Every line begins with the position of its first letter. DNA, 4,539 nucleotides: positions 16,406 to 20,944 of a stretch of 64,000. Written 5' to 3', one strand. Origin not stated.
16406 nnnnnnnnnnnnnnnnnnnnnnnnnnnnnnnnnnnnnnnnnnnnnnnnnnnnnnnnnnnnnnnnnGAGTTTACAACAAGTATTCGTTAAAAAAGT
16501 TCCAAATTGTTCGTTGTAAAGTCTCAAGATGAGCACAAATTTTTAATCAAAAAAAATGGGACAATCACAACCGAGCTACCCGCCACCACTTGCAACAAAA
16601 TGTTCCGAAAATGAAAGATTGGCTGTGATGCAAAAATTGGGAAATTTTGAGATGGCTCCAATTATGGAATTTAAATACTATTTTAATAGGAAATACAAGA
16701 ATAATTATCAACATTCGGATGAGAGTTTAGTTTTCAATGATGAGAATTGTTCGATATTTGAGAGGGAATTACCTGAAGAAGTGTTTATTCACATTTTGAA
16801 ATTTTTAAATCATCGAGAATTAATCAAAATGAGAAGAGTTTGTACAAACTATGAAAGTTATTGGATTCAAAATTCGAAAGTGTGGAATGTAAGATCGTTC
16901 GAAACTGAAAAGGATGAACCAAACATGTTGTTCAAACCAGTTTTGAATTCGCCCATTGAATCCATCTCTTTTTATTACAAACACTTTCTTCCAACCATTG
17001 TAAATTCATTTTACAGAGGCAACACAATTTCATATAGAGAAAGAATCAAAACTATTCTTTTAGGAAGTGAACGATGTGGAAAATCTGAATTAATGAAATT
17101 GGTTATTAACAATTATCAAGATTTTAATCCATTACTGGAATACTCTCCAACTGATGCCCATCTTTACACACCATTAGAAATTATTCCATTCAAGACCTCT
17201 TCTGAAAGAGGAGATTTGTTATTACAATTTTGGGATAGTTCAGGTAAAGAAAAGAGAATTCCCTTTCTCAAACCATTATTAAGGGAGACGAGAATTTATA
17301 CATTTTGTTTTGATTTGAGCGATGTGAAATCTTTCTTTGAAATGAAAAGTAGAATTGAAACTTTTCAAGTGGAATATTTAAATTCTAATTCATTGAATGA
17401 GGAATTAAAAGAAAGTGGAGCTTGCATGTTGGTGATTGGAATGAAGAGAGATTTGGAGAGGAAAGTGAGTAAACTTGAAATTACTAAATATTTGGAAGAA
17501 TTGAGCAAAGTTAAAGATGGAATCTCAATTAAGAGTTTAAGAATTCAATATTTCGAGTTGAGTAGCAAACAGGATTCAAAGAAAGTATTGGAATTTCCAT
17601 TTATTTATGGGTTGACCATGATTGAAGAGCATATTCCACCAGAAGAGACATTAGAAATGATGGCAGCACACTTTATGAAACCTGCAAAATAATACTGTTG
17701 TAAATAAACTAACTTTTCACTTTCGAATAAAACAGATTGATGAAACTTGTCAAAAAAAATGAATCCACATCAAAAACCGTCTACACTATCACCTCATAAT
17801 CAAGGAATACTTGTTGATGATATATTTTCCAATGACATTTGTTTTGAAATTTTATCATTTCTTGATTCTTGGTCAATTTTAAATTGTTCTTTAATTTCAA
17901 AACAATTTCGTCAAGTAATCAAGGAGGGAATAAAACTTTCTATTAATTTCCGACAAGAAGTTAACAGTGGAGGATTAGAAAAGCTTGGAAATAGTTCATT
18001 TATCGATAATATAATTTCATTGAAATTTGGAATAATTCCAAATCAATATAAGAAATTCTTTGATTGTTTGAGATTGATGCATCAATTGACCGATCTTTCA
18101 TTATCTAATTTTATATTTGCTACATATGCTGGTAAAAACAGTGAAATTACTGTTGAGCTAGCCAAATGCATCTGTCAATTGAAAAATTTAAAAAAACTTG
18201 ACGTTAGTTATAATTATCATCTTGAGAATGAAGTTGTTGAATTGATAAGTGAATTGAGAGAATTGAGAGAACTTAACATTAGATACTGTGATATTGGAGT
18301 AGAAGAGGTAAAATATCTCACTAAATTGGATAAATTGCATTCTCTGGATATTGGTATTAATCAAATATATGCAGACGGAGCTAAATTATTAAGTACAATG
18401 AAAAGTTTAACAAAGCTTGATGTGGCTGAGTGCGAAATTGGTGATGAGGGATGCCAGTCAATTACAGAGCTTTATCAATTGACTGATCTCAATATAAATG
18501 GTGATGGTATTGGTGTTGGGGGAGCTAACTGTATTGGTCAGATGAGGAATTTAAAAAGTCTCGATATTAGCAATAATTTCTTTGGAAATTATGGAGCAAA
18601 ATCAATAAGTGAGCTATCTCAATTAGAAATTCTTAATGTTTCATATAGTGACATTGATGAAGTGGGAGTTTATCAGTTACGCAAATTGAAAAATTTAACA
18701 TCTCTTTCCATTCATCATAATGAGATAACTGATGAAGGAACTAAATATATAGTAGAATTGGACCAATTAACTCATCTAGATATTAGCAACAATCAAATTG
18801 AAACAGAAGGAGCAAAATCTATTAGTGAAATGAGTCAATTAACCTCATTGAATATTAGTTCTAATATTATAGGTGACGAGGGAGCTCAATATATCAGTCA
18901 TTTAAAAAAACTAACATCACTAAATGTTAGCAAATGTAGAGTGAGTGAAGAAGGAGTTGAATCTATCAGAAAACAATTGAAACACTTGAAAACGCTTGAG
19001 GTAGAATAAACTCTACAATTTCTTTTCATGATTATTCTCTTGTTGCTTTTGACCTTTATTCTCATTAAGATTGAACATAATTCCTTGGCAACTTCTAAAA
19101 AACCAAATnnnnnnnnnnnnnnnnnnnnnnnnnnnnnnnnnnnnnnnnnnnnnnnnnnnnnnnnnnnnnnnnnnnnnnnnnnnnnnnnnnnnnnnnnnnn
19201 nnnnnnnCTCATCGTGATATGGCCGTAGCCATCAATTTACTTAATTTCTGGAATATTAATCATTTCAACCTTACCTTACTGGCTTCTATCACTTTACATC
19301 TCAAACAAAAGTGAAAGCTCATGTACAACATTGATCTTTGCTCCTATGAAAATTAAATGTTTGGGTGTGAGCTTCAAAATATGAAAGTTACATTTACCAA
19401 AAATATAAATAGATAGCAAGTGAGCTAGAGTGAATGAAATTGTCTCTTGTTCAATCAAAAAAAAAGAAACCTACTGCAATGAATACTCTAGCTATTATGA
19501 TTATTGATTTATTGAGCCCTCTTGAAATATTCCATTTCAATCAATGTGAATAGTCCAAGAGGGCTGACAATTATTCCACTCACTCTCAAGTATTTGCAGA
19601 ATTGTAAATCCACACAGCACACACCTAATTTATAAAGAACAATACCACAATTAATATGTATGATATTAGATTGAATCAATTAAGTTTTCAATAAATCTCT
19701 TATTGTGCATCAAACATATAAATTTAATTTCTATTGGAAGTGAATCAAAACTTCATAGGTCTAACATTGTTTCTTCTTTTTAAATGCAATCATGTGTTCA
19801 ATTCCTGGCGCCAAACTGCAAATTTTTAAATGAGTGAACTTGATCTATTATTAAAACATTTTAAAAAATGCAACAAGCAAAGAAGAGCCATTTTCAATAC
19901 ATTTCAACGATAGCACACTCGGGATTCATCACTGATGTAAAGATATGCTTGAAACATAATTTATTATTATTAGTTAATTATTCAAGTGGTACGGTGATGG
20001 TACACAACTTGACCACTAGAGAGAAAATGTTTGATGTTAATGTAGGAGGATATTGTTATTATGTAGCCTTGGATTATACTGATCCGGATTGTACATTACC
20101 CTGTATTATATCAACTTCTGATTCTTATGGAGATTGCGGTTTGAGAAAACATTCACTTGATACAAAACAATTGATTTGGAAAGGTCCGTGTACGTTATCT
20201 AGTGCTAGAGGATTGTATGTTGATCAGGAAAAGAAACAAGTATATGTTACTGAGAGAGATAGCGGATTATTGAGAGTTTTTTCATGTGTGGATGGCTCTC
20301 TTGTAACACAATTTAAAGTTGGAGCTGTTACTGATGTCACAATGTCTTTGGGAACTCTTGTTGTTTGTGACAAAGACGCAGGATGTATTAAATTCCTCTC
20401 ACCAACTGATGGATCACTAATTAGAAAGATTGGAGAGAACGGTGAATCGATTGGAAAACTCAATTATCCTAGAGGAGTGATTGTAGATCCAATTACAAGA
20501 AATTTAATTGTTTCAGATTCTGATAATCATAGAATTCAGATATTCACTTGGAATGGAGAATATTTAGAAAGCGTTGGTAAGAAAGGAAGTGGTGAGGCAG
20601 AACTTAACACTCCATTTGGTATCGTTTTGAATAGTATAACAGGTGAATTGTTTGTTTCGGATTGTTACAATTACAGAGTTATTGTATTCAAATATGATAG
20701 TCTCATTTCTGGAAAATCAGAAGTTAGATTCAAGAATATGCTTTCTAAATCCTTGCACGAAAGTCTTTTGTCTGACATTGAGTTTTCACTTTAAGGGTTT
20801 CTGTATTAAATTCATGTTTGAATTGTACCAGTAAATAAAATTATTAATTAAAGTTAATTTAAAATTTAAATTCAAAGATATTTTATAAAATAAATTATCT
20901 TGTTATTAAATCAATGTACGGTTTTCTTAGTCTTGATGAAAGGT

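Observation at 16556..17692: Second F-box–GTPase fusion, with a probably GTPase-deficient Ras/Rab-like domain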

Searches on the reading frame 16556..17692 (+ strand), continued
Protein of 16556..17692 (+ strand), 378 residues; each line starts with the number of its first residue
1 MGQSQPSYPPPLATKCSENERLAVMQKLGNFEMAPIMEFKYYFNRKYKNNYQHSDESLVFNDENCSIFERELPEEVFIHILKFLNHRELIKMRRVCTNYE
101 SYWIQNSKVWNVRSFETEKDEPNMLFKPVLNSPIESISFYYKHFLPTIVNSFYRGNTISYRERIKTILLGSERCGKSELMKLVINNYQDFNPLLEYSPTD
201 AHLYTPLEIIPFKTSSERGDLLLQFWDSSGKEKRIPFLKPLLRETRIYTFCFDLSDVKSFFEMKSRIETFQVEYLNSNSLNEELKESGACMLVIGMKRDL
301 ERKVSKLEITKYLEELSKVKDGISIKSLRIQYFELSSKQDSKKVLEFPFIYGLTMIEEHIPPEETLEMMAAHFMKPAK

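Call 61: list_cluster_members(proteins=[P0004, P0006, P0010, P0014, P0017, P0024, P0028, P0103, P0085, P0074])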
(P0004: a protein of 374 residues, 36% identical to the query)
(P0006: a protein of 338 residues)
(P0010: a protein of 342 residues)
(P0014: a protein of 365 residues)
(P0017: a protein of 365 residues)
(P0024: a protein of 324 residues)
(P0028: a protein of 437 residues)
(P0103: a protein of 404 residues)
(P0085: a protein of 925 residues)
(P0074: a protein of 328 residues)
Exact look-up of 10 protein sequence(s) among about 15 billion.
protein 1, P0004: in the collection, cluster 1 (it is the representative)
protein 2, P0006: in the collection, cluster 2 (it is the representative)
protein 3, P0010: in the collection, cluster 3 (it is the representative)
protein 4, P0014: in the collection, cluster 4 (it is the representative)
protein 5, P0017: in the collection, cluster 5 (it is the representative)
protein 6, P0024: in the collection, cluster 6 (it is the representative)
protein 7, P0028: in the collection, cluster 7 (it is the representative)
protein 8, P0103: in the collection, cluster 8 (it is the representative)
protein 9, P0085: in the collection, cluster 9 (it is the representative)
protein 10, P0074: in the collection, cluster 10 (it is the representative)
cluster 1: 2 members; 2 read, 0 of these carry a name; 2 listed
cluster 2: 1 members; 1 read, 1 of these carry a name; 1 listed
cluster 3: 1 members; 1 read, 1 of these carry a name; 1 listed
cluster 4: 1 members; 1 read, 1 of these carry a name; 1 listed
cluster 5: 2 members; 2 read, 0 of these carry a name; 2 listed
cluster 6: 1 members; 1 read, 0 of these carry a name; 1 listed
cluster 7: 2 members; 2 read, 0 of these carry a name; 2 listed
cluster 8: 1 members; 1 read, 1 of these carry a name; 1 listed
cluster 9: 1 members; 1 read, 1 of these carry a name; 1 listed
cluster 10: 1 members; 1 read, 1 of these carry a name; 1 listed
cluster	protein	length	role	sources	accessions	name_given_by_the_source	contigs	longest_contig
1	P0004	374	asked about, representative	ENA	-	-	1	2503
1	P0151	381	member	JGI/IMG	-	-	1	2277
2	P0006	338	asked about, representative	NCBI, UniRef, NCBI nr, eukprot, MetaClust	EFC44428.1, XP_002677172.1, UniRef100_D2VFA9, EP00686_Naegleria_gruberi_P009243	rab family member [Naegleria gruberi] | Rab family member n=1 Tax=Naegleria gruberi TaxID=5762 RepID=D2VFA9_NAEGR | XP_002677172.1 rab family member [Naegleria gruberi strain NEG-M]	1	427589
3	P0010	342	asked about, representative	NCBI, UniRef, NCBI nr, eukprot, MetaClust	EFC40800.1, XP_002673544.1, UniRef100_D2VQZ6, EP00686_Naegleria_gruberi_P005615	F-box-containing protein [Naegleria gruberi] | F-box-containing protein n=1 Tax=Naegleria gruberi TaxID=5762 RepID=D2VQZ6_NAEGR | XP_002673544.1 F-box-containing protein [Naegleria gruberi strain NEG-M]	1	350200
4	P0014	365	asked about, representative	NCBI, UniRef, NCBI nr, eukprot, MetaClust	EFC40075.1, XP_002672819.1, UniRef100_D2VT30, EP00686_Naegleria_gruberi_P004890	small GTPase [Naegleria gruberi] | Small GTPase n=1 Tax=Naegleria gruberi TaxID=5762 RepID=D2VT30_NAEGR | XP_002672819.1 small GTPase [Naegleria gruberi]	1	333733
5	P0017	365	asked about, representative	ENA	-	-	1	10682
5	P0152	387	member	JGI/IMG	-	-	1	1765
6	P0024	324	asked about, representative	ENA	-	-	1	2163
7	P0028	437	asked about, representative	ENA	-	-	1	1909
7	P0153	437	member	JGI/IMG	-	-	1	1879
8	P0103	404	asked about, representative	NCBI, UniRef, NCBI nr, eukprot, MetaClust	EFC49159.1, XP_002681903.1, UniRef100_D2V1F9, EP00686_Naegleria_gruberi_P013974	rab family member [Naegleria gruberi] | Rab family member n=1 Tax=Naegleria gruberi TaxID=5762 RepID=D2V1F9_NAEGR | XP_002681903.1 rab family member [Naegleria gruberi strain NEG-M]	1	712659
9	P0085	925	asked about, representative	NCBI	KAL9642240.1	hypothetical protein ABK040_007240 [Willaertia magna]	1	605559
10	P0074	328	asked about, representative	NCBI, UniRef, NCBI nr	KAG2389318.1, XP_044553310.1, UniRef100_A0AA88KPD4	hypothetical protein C9374_013878 [Naegleria lovaniensis] | F-box domain-containing protein n=1 Tax=Naegleria lovaniensis TaxID=51637 ... | uncharacterized protein C9374_013878 [Naegleria lovaniensis]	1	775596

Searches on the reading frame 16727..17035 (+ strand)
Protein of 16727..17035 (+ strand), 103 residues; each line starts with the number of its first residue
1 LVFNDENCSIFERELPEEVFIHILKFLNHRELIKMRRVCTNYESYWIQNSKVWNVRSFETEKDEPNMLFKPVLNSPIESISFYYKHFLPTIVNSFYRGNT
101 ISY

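Call 49: search_solved_structures(query=A3, max_evalue=1, show_alignments=2)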
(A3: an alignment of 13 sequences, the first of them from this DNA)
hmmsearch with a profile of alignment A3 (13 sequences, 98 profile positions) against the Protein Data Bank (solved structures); distinct sequences matched with E-value up to 1: 35.
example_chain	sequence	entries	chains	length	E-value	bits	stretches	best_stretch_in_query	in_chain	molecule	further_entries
7z8b_F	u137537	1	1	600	0.00036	23.8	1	9-55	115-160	F-box/WD repeat-containing protein 8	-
6bva_E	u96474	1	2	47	0.00061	23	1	17-54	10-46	Lysine-specific demethylase 2B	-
1nex_B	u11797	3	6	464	0.00063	23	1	8-58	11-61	CDC4 protein | Cell division control protein 4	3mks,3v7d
6byh_E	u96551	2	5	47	0.00071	22.8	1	17-54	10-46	Lysine-specific demethylase 2A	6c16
9wsq_B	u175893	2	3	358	0.00087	22.5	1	17-60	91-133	Lysine-specific demethylase 2A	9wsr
6vcd_B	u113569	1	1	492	0.0014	21.9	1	11-54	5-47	F-box/LRR-repeat protein 5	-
5ibk_B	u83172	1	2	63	0.0017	21.6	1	10-54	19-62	F-box/WD repeat-containing protein 7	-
5jh5_A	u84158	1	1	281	0.002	21.3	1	17-59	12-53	Lysine-specific demethylase 2B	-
12dl_NA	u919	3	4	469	0.0031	20.8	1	14-78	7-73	Expressed sequence C85627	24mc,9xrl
6o60_C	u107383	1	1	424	0.0056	19.9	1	2-42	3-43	F-box/LRR-repeat protein 2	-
12dl_PA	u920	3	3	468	0.01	19.1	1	11-83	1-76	F-box and WD-40 domain protein 21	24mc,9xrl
5v4b_B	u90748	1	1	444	0.012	18.8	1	11-58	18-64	F-box/WD repeat-containing protein 7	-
2ovp_B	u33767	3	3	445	0.013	18.8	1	11-58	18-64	F-box/WD repeat protein 7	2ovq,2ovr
7t1y_B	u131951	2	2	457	0.013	18.8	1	11-58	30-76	F-box/WD repeat-containing protein 7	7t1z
4i6j_B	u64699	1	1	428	0.014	18.6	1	13-87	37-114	F-box/LRR-repeat protein 3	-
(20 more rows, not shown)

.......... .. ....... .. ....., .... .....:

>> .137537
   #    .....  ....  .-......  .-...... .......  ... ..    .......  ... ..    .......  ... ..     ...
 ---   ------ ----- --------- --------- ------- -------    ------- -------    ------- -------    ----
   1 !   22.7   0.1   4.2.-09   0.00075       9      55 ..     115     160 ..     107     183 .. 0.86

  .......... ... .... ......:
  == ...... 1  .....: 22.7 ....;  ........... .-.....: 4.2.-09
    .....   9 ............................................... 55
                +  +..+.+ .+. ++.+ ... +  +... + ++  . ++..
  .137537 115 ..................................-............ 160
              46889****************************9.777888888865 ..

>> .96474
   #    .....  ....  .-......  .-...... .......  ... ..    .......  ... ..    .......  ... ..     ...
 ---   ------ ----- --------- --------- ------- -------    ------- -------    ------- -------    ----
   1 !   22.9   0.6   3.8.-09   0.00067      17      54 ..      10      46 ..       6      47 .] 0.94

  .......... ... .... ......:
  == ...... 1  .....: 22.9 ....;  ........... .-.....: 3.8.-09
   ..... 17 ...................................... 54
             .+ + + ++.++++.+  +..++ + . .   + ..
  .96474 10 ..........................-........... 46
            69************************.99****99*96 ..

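Call 52: find_homologous_proteins(query=A3, max_evalue=0.01)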
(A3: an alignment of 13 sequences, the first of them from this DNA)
Query A3 (13 sequences): 224 candidates shared short words with the query, none scored E <= 0.01.

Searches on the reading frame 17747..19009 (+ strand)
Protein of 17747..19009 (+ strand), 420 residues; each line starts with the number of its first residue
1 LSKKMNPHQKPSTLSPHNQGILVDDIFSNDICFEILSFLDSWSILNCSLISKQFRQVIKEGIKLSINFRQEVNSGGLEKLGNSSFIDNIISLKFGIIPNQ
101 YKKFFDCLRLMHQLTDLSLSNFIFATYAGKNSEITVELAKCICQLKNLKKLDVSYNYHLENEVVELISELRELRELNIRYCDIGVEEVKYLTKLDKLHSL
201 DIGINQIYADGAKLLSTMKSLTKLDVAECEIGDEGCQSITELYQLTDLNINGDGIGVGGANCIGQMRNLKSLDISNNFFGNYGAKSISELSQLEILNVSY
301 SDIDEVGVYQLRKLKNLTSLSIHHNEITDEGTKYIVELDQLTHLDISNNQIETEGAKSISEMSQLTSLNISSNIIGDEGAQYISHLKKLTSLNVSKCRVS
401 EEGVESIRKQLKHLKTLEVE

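Call 4: search_protein_families(library=pfam, proteins=[window:17747-19009:+], max_evalue=1)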
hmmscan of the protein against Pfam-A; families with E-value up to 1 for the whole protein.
window:17747-19009:+ (420 aa): 19 families
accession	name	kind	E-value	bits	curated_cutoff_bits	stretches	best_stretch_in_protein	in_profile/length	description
PF13516.12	LRR_6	-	2.1e-34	115.2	23.4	6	219-239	3-23/24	Leucine Rich repeat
PF13855.12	LRR_8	-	2.4e-27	94.9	27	7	316-373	2-59/61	Leucine rich repeat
PF12799.13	LRR_4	-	1.4e-22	79.6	27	6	315-353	1-38/44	Leucine Rich repeats (2 copies)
PF23598.1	LRR_14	-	2.2e-19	69.9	40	2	267-417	22-169/353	Leucine-rich repeat region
PF00560.39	LRR_1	-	2.2e-15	53.9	20.6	1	340-360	1-21/23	Leucine Rich Repeat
PF25013.1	LRR_Zer-1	-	1.4e-14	54.8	27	3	287-414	4-132/137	Zer-1-like, Leucine-rich repeats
PF23247.1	LRR_RPS2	-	9.9e-08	32.5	27.9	3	289-420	26-157/160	Plant disease resistance protein RPS2-like, leucine-rich repeats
PF00646.38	F-box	-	7e-06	26.2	20.5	1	29-59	6-36/43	F-box domain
PF12937.12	F-box-like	-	1.4e-05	25.2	24.3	1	29-60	6-37/47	F-box-like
PF23211.1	LRR_LRWD1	-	3.3e-05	24.1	28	1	260-325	35-96/190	Leucine-rich repeat and WD repeat-containing protein 1, LRR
PF14580.12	LRR_9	-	0.00027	21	30.5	1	265-330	62-128/175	Leucine-rich repeat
PF23952.1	LRR_EndoS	-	0.00029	21.5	27.9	2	182-277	29-116/116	Endo-beta-N-acetylglucosaminidase EndoS LRR domain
PF24758.1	LRR_At5g56370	-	0.0038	17.3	27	0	339-417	11-91/227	FBD-associated F-box protein At5g56370, LRR repeats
PF22565.1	mSLOG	-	0.0048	17.5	27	0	347-395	45-93/105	Minimal SLOG domain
PF15966.10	F-box_4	-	0.014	15.7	32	1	30-58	11-39/116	F-box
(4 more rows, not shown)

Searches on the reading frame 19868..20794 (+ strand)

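Call 17: search_protein_families(library=pfam, proteins=[window:19868-20794:+], max_evalue=0.01)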
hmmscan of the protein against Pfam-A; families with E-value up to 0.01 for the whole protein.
window:19868-20794:+ (308 aa): 3 families
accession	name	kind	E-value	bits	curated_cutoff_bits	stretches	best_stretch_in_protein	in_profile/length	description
PF01436.27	NHL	-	5.6e-16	58.1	20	1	198-226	1-28/28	NHL repeat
PF17170.10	DUF5128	-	0.00022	21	22.9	1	212-278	55-121/321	6-bladed beta-propeller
PF01731.26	Arylesterase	-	0.0024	18.5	21.3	0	110-129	53-72/86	Arylesterase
